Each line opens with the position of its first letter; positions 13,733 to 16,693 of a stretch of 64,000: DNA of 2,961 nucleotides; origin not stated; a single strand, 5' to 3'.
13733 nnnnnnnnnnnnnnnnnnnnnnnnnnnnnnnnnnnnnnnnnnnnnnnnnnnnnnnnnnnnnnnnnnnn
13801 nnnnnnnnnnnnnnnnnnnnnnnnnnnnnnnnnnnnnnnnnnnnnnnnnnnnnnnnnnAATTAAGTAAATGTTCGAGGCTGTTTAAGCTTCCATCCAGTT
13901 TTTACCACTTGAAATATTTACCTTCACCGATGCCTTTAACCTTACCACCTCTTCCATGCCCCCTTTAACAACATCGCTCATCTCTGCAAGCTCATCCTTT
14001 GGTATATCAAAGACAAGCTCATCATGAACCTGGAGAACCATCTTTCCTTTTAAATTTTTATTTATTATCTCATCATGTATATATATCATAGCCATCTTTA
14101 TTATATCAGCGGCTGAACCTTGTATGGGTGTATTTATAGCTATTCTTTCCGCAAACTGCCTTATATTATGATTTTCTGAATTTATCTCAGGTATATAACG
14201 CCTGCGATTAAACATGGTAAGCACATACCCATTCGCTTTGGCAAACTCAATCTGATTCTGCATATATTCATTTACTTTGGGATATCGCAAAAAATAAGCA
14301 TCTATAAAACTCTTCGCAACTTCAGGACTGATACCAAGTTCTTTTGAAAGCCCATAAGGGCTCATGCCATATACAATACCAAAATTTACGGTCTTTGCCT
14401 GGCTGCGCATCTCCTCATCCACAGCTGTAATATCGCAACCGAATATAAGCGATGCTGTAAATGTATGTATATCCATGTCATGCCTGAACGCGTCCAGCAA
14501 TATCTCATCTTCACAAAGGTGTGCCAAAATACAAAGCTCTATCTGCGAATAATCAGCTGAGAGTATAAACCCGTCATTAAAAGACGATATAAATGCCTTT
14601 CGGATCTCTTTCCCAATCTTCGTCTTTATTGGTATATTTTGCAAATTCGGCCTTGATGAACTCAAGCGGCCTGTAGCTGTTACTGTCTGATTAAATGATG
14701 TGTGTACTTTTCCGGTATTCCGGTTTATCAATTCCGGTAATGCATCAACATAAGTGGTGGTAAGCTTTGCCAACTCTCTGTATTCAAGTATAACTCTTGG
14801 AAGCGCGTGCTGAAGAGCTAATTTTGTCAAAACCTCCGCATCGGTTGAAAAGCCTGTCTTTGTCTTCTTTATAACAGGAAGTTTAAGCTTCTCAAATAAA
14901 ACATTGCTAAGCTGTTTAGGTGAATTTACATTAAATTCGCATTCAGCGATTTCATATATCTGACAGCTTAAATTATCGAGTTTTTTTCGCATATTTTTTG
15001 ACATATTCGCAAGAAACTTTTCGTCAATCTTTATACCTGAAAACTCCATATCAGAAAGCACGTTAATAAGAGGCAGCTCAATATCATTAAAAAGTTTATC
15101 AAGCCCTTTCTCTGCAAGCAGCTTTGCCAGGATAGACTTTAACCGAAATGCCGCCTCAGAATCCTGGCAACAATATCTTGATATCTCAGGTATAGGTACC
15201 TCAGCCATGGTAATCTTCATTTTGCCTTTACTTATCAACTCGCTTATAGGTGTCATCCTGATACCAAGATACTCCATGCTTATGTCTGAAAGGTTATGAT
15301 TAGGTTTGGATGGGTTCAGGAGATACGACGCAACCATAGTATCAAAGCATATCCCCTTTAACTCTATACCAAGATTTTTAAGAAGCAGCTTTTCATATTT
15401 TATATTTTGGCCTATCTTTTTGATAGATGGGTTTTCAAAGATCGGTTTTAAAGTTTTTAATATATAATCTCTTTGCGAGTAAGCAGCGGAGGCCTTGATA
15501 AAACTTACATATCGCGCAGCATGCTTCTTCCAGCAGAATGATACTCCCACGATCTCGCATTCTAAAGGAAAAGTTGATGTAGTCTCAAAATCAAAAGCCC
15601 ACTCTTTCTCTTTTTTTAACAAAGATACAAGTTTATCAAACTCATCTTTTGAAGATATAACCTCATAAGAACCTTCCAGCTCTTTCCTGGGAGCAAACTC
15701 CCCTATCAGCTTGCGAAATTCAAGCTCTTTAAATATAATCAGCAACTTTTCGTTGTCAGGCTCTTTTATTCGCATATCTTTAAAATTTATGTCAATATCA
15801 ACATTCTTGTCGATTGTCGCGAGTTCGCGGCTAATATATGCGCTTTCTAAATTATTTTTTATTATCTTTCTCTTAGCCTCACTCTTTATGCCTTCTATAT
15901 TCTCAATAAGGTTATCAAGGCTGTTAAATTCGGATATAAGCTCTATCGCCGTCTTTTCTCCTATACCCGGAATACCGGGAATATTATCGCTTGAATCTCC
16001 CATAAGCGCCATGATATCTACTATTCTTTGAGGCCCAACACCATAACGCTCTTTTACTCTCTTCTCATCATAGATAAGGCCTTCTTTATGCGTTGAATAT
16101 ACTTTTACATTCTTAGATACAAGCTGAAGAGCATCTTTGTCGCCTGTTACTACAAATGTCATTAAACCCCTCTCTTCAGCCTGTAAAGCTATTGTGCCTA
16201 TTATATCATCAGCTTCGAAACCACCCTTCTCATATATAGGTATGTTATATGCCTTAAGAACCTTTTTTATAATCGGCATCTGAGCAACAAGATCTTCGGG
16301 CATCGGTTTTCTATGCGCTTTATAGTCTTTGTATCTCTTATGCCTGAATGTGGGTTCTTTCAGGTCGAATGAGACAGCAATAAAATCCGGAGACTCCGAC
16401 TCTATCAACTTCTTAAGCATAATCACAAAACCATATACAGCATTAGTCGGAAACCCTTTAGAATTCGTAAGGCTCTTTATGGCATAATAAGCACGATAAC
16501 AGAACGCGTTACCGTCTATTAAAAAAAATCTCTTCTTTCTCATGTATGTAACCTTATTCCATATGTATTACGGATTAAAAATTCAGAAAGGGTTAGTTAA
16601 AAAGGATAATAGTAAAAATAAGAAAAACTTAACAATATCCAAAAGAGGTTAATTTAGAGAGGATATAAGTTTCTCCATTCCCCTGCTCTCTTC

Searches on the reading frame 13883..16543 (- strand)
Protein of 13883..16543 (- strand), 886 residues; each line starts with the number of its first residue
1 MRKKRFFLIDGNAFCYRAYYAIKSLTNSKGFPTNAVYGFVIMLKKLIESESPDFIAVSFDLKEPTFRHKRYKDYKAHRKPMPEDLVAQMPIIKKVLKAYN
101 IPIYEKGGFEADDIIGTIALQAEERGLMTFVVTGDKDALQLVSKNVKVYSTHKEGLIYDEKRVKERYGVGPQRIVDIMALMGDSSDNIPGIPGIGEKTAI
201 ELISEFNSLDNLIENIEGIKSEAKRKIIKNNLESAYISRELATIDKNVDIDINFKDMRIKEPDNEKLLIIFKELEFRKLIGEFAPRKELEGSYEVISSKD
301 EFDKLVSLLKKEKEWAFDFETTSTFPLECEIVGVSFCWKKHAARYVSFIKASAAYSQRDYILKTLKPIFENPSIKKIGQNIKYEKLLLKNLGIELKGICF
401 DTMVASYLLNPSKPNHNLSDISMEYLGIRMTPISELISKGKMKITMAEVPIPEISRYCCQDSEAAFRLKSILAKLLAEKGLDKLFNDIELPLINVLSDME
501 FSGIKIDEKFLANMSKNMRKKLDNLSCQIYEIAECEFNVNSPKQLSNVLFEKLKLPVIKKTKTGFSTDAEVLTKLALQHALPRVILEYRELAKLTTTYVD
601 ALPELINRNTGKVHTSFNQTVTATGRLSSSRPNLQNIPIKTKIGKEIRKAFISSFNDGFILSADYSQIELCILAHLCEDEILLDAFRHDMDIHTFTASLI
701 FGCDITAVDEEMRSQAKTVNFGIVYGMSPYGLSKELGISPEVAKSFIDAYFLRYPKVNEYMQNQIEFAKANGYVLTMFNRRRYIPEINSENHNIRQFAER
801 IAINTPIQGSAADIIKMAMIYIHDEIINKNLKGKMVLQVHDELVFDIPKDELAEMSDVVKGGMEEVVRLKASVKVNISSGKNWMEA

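Call 23: search_protein_families(library=ncbifam, proteins=[window:13883-16543:-], max_evalue=0.00001)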
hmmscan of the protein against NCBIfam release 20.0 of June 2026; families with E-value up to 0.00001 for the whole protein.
window:13883-16543:- (886 aa): 14 families
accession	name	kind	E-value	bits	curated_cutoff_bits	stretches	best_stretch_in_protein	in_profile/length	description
NF004397.1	PRK05755.1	equivalog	0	1146.4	720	1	5-886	2-888/889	DNA polymerase I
TIGR00593.1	pola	equivalog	0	1023.4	600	1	7-886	2-889/890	DNA polymerase I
NF011539.0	PRK14975.1-3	equivalog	1.2e-86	291.5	640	1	288-884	42-626/628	bifunctional 3'-5' exonuclease/DNA polymerase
NF011547.0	PRK14976.1-4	equivalog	1.2e-78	264.3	305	1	3-281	1-286/291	5'-3' exonuclease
NF011541.0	PRK14975.2-1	equivalog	2e-75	254.4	871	1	328-866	46-614/645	bifunctional 3'-5' exonuclease/DNA polymerase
NF011540.0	PRK14975.1-4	equivalog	6.3e-72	242.9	601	1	293-879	3-569/576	bifunctional 3'-5' exonuclease/DNA polymerase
NF011545.0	PRK14976.1-2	equivalog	8.4e-67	225.4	434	1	2-276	5-285/287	5'-3' exonuclease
NF011546.0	PRK14976.1-3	equivalog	3e-62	210.6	347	1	4-283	3-290/297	5'-3' exonuclease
NF038380.1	phage_DpoZ_1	exception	6e-52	176.9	500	1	313-886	3-605/607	aminoadenine-incorporating DNA polymerase DpoZ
NF007017.0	PRK09482.1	equivalog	1e-51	176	261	1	34-261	29-256/257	flap endonuclease Xni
NF011542.0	PRK14975.2-2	equivalog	1.3e-41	142.6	1061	2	603-851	494-751/802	bifunctional 3'-5' exonuclease/DNA polymerase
NF011543.0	PRK14975.2-3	equivalog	2.1e-36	125.3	1139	1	595-851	525-799/853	bifunctional 3'-5' exonuclease/DNA polymerase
NF011538.0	PRK14975.1-1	equivalog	6e-12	44.7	389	1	576-869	251-534/557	bifunctional 3'-5' exonuclease/DNA polymerase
NF038381.1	phage_DpoZ_2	exception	1.7e-11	43.2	350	1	553-859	389-729/754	aminoadenine-incorporating DNA polymerase DpoZ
